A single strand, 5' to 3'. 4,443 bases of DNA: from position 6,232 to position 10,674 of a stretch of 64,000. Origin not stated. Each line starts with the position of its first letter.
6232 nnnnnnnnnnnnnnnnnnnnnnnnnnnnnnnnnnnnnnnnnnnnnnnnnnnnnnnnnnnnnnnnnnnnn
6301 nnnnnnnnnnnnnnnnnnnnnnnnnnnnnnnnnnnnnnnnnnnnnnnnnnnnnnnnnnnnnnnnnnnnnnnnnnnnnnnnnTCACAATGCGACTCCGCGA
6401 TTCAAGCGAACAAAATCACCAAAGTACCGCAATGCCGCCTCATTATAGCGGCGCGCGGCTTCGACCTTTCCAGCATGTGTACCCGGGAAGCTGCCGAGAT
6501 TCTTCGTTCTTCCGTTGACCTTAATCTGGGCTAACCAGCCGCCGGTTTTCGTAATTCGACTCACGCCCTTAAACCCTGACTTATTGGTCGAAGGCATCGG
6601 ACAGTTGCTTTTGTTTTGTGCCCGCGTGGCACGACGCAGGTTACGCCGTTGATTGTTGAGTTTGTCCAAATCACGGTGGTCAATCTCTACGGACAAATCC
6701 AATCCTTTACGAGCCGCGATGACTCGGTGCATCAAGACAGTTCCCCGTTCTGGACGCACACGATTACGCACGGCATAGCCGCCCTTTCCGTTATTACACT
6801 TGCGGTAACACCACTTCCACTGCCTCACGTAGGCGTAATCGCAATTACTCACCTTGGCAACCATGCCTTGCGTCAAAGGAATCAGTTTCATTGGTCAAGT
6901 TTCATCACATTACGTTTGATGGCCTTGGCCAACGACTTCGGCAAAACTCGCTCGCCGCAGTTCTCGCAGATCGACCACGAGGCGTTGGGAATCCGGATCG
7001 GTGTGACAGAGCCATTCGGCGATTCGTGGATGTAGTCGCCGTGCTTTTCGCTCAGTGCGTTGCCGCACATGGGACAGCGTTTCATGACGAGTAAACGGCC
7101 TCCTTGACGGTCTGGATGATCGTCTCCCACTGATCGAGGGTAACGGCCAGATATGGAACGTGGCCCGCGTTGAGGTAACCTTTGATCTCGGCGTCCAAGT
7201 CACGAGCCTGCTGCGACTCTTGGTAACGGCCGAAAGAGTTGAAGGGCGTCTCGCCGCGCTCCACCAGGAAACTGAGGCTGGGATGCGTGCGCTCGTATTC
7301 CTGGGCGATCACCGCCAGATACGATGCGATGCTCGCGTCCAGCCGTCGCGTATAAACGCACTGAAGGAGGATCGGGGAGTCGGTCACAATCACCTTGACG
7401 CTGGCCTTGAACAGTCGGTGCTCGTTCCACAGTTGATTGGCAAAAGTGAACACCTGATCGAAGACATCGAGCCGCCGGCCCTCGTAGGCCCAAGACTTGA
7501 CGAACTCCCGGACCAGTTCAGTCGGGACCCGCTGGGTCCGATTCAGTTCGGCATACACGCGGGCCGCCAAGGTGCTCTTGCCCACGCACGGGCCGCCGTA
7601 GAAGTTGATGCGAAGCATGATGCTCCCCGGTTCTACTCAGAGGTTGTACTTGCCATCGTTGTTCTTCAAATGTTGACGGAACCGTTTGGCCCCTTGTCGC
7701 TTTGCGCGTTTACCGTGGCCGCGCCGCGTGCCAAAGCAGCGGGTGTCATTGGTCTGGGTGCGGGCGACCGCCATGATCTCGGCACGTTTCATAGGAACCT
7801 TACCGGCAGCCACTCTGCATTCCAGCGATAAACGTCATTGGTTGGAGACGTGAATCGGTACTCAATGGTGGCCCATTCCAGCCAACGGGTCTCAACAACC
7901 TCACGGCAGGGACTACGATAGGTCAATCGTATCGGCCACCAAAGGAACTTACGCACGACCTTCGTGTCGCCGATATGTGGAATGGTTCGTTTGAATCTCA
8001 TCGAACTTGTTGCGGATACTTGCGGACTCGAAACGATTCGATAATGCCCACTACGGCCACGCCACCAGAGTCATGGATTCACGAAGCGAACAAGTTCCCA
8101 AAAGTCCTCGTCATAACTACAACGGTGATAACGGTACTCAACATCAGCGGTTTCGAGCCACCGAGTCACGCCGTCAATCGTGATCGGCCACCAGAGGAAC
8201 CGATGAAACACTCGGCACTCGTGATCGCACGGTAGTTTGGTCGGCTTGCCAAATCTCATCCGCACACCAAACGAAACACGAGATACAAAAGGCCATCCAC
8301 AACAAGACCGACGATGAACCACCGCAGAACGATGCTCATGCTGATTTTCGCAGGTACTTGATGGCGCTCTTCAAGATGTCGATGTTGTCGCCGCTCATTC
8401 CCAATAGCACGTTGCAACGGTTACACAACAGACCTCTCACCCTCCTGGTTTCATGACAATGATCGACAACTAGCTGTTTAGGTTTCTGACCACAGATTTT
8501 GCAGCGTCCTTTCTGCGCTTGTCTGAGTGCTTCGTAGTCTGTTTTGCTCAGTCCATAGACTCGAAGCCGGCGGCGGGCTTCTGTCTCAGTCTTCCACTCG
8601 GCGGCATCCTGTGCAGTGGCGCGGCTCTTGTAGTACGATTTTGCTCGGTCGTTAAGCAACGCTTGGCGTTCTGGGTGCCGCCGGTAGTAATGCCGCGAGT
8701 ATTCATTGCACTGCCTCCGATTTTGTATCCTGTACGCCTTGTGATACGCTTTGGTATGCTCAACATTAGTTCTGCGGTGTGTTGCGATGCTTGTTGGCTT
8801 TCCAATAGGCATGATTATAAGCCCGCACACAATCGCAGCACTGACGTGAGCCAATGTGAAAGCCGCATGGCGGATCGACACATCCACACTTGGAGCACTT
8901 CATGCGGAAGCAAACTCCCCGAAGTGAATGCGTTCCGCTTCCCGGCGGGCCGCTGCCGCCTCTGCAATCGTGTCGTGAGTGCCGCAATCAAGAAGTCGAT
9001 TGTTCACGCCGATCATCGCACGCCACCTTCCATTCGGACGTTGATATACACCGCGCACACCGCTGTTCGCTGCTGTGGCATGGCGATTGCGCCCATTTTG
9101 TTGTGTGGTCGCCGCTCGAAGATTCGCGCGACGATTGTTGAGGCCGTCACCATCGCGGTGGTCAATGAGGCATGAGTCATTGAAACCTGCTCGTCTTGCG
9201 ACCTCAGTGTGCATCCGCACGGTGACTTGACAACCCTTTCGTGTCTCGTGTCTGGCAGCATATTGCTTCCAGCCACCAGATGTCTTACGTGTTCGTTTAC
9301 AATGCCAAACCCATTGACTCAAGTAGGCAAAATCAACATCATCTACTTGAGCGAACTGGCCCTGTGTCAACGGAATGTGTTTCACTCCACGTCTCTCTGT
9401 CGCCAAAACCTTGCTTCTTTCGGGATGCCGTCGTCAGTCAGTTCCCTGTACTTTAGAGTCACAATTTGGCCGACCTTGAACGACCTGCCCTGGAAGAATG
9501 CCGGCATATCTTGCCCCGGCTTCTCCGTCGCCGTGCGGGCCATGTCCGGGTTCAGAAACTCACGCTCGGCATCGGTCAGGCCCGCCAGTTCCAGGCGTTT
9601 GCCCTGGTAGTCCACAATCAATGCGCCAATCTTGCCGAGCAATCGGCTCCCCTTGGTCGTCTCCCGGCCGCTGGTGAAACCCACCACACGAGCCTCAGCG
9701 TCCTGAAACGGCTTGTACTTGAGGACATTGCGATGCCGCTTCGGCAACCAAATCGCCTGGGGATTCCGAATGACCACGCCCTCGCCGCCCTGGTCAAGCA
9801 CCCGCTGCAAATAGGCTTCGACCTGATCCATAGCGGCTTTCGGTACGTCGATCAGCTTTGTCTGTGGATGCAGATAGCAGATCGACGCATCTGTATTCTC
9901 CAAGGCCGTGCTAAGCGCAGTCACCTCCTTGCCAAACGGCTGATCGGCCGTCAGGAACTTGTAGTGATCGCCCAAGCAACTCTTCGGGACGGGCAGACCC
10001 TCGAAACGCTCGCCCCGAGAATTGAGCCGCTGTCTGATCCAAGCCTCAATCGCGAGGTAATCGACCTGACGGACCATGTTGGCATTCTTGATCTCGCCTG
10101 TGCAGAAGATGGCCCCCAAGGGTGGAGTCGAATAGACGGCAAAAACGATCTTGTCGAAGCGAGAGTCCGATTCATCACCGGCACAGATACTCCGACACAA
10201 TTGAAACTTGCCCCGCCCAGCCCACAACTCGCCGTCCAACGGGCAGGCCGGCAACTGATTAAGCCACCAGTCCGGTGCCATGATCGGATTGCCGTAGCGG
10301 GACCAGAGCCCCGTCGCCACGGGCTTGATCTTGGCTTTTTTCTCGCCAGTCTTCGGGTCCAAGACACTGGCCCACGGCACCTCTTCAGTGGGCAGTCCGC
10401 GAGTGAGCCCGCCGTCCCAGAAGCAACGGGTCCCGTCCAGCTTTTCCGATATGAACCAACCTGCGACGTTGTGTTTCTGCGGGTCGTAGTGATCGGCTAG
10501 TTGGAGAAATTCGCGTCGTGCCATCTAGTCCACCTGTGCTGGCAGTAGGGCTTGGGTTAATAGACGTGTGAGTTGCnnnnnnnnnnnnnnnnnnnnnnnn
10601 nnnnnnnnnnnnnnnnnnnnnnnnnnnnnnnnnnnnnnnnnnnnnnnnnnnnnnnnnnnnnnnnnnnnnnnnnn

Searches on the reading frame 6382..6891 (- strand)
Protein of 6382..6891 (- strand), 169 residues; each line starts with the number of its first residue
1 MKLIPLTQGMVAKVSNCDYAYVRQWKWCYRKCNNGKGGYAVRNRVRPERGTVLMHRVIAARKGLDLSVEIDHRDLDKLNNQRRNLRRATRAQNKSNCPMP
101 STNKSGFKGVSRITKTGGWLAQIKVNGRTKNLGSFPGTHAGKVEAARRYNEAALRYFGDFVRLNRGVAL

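Call 45: search_protein_families(library=pfam, proteins=[window:6382-6891:-], max_evalue=0.01)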
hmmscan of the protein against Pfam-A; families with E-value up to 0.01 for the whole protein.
window:6382-6891:- (169 aa): 2 families
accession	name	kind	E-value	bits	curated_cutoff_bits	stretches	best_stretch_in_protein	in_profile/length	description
PF13392.12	HNH_3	-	4.5e-07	29.8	24.8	1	53-93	2-44/46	HNH endonuclease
PF00847.26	AP2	-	6e-06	26.9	33.3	1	105-158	1-53/54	AP2 domain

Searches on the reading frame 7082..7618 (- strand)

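Call 45: search_protein_families(library=pfam, proteins=[window:7082-7618:-], max_evalue=0.01)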
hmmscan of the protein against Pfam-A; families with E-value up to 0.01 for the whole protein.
window:7082-7618:- (178 aa): 1 family
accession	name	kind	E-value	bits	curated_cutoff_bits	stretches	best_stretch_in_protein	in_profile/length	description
PF13521.12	AAA_28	-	1.3e-12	48.7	27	1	3-164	1-161/164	AAA domain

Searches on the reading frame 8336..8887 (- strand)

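Call 45: search_protein_families(library=pfam, proteins=[window:8336-8887:-], max_evalue=0.01)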
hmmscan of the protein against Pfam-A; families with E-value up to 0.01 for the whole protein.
window:8336-8887:- (183 aa): 1 family
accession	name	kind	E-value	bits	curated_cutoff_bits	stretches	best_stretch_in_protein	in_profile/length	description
PF02945.21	Endonuclease_7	-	1.1e-21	76.9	23.6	1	105-181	2-82/82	Recombination endonuclease VII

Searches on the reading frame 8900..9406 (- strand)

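Call 45: search_protein_families(library=pfam, proteins=[window:8900-9406:-], max_evalue=0.01)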
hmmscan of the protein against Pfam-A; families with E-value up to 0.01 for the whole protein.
window:8900-9406:- (168 aa): 2 families
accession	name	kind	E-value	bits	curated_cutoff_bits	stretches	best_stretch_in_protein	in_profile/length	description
PF13392.12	HNH_3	-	2.1e-07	30.9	24.8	1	79-106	19-46/46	HNH endonuclease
PF00847.26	AP2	-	7.3e-06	26.6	33.3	1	115-153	1-43/54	AP2 domain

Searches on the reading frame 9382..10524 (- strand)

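Call 31: search_protein_families(library=pfam, proteins=[window:9382-10524:-], max_evalue=0.001)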
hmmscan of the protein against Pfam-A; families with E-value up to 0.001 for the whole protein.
window:9382-10524:- (380 aa): 2 families
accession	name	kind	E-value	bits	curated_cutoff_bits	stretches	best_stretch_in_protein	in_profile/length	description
PF14743.12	DNA_ligase_OB_2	-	3e-10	40.4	28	1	294-377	5-66/66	DNA ligase OB-like domain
PF01068.26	DNA_ligase_A_M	-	2e-05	24.8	26.2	1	231-271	163-204/204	ATP dependent DNA ligase domain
